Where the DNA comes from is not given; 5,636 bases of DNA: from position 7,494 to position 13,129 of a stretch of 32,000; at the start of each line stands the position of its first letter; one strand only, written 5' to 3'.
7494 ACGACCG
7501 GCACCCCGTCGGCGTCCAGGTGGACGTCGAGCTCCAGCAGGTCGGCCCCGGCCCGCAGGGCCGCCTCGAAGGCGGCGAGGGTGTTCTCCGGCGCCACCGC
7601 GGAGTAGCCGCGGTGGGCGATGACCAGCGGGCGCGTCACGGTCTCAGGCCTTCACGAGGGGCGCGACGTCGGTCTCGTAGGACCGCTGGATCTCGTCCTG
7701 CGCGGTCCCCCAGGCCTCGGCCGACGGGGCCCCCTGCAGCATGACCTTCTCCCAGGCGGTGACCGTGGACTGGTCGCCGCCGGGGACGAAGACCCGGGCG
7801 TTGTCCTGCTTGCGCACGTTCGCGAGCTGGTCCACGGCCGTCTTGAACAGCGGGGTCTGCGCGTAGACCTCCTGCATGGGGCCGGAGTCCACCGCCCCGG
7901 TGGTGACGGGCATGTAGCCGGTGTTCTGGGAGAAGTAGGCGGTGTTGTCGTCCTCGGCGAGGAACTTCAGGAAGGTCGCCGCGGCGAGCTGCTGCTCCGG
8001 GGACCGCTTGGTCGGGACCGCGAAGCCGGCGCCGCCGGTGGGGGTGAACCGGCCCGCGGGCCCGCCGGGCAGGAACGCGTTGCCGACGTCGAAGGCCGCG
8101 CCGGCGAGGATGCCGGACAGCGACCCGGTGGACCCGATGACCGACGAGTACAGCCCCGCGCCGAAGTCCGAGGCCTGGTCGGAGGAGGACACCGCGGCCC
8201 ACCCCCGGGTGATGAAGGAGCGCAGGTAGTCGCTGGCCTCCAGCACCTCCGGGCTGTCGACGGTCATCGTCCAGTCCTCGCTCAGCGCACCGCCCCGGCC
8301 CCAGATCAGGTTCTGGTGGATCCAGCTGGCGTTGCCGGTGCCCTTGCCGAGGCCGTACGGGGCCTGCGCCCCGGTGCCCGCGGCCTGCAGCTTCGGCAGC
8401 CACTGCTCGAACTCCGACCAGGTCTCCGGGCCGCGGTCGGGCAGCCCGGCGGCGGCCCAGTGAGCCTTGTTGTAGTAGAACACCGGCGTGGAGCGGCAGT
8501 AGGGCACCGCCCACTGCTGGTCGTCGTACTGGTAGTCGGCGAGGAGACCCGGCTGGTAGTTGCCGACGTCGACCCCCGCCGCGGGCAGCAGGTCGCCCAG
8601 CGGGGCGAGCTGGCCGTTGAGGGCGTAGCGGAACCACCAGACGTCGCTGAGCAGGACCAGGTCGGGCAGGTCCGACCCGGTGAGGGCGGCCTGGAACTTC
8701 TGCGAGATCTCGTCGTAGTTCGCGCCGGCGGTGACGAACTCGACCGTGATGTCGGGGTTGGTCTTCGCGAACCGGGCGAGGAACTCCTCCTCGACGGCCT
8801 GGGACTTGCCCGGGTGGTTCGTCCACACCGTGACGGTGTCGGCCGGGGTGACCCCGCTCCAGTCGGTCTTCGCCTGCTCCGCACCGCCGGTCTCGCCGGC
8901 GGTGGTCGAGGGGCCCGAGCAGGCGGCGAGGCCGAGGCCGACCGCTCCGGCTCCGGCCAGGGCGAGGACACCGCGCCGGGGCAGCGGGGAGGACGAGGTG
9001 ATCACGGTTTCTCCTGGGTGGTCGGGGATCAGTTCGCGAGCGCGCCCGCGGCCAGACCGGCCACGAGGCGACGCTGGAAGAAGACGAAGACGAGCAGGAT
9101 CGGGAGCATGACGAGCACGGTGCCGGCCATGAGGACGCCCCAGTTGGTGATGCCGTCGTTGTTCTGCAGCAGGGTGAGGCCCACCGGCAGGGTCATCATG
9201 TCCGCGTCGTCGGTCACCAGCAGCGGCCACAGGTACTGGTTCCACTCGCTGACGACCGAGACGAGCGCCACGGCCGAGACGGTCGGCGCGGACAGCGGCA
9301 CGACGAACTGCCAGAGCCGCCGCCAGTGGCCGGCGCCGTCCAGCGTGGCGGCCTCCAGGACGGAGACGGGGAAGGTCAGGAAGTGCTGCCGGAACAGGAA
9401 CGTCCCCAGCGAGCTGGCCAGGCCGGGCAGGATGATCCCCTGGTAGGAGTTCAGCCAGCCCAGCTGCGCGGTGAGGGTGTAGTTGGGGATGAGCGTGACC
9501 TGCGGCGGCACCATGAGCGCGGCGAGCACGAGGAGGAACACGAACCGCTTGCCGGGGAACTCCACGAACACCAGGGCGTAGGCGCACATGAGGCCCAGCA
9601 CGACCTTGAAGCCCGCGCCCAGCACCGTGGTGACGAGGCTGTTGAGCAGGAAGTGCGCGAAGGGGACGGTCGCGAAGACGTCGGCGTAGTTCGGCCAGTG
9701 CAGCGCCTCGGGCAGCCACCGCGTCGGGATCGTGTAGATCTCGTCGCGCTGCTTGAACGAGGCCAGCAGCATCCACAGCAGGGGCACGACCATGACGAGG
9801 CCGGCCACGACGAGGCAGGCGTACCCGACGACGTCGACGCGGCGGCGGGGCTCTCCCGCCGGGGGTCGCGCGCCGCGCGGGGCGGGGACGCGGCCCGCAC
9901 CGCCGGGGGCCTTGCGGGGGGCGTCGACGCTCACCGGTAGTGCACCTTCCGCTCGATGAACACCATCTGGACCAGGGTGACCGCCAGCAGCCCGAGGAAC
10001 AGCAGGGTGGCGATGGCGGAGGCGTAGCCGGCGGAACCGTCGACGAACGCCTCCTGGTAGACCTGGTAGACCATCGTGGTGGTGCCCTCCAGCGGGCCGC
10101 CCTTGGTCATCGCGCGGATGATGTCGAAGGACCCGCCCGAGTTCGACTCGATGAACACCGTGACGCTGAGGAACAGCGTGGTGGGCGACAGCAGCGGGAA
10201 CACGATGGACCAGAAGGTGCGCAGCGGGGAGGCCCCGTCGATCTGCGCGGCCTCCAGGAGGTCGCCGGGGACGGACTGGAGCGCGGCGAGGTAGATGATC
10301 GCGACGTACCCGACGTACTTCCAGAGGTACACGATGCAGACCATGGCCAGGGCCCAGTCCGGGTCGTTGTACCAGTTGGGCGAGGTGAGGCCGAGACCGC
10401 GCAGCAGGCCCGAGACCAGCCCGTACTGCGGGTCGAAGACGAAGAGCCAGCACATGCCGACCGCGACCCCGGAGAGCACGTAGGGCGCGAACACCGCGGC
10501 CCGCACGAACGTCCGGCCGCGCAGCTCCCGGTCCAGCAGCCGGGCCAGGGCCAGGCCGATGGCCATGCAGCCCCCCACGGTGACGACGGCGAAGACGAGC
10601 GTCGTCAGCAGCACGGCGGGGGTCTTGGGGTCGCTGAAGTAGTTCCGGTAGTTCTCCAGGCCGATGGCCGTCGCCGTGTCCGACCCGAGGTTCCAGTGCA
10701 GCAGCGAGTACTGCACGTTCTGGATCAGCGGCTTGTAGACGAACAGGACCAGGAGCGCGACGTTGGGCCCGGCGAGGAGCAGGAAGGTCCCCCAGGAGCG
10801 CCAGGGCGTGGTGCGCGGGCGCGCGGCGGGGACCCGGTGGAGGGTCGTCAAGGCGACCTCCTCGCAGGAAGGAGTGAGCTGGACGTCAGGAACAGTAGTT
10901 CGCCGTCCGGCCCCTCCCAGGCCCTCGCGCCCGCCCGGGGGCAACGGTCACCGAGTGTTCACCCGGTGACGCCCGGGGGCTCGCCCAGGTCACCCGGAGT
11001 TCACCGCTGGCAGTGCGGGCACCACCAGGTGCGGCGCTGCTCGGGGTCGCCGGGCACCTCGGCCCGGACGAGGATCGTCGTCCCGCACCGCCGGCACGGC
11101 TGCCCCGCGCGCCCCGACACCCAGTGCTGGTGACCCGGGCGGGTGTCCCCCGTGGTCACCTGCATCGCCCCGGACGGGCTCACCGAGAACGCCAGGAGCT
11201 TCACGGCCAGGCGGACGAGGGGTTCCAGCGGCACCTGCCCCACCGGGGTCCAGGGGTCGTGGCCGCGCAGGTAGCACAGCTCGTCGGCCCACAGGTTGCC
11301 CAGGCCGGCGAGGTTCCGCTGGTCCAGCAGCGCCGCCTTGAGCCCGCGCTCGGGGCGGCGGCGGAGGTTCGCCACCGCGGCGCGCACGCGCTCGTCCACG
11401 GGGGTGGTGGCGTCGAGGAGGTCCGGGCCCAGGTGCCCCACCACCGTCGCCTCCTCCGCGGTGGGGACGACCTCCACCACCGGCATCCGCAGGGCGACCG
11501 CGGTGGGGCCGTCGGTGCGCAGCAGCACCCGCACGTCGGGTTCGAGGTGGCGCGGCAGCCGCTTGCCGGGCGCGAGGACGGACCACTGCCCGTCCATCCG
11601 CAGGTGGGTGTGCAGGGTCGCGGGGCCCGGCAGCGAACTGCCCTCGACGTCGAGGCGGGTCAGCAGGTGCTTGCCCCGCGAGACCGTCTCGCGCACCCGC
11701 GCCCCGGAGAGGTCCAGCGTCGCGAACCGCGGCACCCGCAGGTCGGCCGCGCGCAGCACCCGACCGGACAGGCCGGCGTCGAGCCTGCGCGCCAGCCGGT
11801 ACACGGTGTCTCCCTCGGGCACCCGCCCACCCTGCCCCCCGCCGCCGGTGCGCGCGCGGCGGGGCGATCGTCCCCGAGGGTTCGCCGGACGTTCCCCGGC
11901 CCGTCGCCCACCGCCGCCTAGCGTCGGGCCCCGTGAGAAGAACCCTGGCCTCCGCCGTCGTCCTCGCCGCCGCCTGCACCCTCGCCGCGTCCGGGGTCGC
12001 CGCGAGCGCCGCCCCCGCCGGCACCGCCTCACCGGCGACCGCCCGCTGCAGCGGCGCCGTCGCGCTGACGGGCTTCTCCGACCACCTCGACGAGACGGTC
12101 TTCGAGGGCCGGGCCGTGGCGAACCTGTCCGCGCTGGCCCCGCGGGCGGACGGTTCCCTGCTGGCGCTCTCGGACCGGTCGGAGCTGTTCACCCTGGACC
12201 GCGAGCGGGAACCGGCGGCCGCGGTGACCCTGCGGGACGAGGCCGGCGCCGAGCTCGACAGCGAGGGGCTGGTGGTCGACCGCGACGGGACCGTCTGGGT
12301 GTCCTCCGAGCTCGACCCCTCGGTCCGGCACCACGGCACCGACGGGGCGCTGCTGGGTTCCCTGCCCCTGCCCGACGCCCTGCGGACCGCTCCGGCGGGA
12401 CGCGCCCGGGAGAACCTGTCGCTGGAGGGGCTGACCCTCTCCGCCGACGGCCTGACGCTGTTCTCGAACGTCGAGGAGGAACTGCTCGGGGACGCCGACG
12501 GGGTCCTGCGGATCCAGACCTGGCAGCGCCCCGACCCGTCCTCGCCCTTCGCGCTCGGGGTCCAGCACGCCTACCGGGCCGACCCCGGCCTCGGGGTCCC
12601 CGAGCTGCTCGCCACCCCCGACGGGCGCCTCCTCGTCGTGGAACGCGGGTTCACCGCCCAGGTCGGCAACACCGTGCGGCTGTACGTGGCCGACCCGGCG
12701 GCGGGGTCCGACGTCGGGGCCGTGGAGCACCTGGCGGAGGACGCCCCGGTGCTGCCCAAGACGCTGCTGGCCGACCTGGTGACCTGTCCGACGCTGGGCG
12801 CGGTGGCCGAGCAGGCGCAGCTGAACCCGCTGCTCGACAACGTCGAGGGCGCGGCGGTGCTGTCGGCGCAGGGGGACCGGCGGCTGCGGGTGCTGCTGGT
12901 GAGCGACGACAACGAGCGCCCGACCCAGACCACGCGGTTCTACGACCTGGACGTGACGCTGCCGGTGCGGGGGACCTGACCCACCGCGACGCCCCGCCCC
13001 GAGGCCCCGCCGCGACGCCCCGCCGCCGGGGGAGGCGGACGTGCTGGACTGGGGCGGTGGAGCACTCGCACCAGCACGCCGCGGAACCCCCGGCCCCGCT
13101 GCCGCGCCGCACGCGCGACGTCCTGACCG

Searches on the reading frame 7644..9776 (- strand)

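Call 11: search_protein_families(library=pfam, proteins=[window:7644-9776:-], max_evalue=0.001)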
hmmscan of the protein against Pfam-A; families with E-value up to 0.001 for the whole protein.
window:7644-9776:- (710 aa): 2 families
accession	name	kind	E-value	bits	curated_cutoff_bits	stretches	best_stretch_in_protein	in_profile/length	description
PF13416.11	SBP_bac_8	-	5.6e-37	128.5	27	1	333-635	3-272/279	Bacterial extracellular solute-binding protein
PF01547.30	SBP_bac_1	-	4e-33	116.2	26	1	325-612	7-306/307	Bacterial extracellular solute-binding protein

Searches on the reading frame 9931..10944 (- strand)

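Call 11: search_protein_families(library=pfam, proteins=[window:9931-10944:-], max_evalue=0.001)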
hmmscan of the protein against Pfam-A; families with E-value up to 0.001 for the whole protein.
window:9931-10944:- (337 aa): 1 family
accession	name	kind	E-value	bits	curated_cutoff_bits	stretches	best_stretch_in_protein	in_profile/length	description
PF00528.27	BPD_transp_1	-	1.7e-18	67.5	26.4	1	128-334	3-182/184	Binding-protein-dependent transport system inner membrane component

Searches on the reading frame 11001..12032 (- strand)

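Call 11: search_protein_families(library=pfam, proteins=[window:11001-12032:-], max_evalue=0.001)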
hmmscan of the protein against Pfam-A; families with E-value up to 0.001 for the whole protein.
window:11001-12032:- (343 aa): 3 families
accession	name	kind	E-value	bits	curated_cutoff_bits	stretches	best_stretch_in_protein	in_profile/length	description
PF01149.29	Fapy_DNA_glyco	-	6.6e-09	36.9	25.5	1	72-164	2-95/117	Formamidopyrimidine-DNA glycosylase N-terminal domain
PF06831.19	H2TH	-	3.8e-08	33.7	34.7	1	212-270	6-65/93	Formamidopyrimidine-DNA glycosylase H2TH domain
PF06827.20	zf-FPG_IleRS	-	0.00092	19.4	21.3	0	310-342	1-28/30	Zinc finger found in FPG and IleRS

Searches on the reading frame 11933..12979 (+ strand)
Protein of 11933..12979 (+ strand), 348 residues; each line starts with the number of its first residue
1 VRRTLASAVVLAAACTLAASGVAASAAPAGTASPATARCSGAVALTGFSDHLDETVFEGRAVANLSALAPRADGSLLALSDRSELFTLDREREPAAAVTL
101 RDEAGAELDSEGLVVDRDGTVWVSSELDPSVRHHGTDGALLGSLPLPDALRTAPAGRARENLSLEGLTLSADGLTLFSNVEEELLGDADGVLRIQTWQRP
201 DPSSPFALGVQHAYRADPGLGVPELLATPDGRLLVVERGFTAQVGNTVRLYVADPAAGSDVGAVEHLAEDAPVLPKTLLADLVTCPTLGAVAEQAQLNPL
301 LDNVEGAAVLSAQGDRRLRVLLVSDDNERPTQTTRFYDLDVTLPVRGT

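Call 51: search_protein_families(library=pfam, proteins=[window:11933-12979:+], max_evalue=0.001)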
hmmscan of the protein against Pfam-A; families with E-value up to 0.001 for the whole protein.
window:11933-12979:+ (348 aa): 2 families
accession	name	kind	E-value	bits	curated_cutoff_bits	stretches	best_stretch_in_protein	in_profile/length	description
PF13449.12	Phytase-like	-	6.2e-59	200.7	27.6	1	62-327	3-283/284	Esterase-like activity of phytase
PF06977.17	SdiA-regulated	-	3e-05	23.8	21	1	59-129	168-242/249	SdiA-regulated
